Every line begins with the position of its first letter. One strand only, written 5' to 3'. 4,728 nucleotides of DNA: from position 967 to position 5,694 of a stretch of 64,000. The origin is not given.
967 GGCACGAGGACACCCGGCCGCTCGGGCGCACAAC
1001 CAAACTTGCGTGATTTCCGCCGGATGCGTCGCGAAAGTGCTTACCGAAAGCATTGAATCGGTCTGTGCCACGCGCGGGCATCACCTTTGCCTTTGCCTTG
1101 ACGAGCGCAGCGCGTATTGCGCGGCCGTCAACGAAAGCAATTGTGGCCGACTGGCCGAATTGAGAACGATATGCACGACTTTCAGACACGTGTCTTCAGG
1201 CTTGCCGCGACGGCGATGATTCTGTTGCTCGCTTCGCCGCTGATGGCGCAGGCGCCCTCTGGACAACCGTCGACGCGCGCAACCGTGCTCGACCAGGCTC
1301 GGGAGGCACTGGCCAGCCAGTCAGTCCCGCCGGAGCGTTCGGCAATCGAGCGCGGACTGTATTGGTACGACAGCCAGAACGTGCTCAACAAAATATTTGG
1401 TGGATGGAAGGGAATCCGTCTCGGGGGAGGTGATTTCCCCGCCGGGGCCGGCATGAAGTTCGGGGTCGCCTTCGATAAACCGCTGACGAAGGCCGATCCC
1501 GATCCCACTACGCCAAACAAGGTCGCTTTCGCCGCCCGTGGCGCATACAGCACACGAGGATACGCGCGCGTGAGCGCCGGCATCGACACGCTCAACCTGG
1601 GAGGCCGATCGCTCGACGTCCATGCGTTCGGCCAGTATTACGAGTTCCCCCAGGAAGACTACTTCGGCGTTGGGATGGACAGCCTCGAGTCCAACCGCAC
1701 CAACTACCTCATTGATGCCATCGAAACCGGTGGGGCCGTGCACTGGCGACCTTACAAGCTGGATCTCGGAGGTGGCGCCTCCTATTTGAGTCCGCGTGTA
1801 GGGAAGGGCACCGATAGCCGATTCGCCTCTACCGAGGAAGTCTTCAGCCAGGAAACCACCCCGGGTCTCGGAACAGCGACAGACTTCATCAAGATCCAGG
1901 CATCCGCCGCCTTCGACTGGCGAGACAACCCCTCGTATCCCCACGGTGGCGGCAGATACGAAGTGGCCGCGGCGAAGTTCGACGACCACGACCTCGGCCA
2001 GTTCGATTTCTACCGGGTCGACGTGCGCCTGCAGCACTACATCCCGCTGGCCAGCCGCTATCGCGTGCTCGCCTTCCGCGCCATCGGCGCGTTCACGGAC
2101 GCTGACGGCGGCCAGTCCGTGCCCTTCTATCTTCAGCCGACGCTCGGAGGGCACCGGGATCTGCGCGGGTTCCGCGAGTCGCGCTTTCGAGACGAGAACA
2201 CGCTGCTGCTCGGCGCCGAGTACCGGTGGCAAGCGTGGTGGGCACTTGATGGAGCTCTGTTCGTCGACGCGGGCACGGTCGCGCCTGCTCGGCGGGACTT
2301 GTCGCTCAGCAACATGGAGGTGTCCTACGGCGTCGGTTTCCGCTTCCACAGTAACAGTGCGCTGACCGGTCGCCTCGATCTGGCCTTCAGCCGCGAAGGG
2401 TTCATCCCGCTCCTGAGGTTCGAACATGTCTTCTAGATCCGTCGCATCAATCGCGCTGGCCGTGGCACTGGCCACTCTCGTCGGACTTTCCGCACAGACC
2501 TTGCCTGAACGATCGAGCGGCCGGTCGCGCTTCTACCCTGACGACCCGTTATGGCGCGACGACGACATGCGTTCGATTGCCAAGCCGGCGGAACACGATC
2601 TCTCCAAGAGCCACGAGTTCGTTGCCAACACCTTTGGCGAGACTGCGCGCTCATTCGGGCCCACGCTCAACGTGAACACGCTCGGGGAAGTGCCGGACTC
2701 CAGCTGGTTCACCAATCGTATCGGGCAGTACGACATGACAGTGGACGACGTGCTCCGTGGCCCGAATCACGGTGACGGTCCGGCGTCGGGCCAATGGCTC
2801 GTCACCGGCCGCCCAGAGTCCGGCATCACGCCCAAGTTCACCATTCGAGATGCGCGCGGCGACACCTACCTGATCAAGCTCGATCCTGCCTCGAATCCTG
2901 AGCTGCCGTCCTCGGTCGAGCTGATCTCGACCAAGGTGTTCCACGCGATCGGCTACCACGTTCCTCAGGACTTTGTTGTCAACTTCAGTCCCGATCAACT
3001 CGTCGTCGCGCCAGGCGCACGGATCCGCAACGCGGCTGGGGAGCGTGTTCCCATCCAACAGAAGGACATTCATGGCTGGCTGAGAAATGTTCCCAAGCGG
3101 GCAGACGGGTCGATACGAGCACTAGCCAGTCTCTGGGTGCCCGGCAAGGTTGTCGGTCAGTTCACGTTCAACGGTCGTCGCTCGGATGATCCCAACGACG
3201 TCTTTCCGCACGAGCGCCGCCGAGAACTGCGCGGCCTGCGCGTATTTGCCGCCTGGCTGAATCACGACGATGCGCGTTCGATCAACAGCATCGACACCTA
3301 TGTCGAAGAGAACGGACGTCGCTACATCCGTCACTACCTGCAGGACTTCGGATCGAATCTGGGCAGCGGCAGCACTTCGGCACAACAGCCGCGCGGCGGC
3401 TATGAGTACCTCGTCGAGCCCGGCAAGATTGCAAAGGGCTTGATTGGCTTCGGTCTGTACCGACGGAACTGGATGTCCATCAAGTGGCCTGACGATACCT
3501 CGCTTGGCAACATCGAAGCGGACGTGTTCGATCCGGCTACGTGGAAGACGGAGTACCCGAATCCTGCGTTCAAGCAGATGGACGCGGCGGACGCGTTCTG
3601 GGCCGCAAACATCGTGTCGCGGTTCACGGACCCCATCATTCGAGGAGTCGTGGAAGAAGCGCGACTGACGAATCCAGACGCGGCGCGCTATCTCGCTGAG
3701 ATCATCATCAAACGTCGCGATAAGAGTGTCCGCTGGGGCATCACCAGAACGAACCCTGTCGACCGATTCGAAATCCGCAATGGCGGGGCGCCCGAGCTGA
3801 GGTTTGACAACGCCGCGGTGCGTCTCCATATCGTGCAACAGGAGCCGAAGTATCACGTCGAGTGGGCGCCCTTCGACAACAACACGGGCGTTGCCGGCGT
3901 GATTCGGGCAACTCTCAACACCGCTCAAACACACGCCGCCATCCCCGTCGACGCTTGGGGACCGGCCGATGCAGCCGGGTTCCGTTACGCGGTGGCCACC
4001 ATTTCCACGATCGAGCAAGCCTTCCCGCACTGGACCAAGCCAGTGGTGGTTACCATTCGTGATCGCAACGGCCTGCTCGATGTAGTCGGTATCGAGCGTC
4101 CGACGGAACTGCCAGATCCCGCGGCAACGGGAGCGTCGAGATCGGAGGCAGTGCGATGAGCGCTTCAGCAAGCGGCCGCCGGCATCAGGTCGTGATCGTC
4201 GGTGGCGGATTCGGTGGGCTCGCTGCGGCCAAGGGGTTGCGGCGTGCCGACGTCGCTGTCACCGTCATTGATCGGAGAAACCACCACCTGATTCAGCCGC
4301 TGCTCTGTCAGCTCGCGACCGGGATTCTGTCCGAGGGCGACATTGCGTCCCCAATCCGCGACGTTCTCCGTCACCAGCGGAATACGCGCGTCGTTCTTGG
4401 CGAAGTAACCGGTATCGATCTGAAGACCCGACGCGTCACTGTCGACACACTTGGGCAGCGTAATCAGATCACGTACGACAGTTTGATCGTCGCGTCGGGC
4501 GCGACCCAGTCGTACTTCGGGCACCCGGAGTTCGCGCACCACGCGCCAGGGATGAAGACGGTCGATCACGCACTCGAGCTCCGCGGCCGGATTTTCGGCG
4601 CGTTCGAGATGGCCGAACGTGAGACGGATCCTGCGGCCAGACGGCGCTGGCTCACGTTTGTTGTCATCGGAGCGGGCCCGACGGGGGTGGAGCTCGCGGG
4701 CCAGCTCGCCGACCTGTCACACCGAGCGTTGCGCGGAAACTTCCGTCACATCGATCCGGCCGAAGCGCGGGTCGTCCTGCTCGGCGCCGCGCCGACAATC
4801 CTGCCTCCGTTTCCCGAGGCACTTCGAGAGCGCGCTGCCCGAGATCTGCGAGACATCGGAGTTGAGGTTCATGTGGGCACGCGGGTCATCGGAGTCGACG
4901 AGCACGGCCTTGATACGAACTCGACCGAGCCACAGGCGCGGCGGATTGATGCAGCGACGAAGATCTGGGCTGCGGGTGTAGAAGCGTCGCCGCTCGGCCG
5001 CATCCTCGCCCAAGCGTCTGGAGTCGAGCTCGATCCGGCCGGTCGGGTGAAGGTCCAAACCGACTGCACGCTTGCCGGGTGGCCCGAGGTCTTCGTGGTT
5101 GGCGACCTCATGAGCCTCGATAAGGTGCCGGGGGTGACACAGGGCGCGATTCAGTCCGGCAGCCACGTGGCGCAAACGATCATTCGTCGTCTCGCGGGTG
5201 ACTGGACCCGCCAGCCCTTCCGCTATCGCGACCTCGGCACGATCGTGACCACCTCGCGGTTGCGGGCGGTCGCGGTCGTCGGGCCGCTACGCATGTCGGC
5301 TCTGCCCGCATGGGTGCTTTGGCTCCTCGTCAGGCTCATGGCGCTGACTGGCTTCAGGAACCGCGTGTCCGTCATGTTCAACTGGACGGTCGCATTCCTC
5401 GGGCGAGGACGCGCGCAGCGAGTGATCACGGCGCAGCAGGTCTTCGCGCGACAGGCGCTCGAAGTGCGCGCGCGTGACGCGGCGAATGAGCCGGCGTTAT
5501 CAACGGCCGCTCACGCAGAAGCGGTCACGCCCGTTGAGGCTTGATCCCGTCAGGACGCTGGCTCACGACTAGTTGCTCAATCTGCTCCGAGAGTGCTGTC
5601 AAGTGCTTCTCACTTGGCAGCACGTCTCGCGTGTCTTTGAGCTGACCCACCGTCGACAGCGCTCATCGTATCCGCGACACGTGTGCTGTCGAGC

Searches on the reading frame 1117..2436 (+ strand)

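Call 64: search_protein_families(library=pfam, proteins=[window:1117-2436:+])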
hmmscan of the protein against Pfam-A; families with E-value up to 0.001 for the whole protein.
window:1117-2436:+ (439 aa): 1 family
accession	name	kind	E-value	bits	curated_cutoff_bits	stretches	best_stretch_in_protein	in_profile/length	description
PF01103.29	Omp85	-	1.3e-17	64.7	24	1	248-424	105-304/325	Omp85 superfamily domain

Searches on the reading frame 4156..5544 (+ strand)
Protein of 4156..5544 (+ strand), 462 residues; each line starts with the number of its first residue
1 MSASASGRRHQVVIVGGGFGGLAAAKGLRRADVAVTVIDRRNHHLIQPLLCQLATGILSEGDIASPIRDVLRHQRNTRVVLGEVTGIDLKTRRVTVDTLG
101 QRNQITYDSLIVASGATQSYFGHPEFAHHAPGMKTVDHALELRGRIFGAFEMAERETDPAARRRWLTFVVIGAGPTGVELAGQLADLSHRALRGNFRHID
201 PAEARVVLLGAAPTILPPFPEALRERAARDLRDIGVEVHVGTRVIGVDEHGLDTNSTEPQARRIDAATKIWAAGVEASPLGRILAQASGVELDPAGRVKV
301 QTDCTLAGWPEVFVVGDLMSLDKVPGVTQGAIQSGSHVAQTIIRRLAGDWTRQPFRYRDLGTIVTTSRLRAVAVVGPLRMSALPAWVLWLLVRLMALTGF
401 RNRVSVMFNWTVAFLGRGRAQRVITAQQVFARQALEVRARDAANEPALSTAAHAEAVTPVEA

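Call 64: search_protein_families(library=pfam, proteins=[window:4156-5544:+])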
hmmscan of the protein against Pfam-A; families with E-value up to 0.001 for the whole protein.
window:4156-5544:+ (462 aa): 8 families
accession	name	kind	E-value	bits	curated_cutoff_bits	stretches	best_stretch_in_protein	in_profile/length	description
PF07992.20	Pyr_redox_2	-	2.8e-49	168.5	26.1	1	11-335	2-291/291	Pyridine nucleotide-disulphide oxidoreductase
PF00070.33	Pyr_redox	-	6.8e-15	55.8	22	2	168-251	2-70/82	Pyridine nucleotide-disulphide oxidoreductase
PF13450.12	NAD_binding_8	-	1.4e-07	32.1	21.9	1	14-43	1-30/68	NAD(P)-binding Rossmann-like domain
PF13738.12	Pyr_redox_3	-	7.4e-06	25.9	30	0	10-117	165-268/305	Pyridine nucleotide-disulphide oxidoreductase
PF01494.25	FAD_binding_3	-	9e-06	25.6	22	1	10-47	2-39/349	FAD binding domain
PF01134.28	GIDA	-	2.7e-05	23.9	22.1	0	11-65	1-54/391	Glucose inhibited division protein A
PF03486.20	HI0933_like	-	3.6e-05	23.8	50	0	11-43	2-34/244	HI0933-like protein Rossmann domain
PF01266.30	DAO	-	3.7e-05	23.8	27.9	0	12-41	2-31/353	FAD dependent oxidoreductase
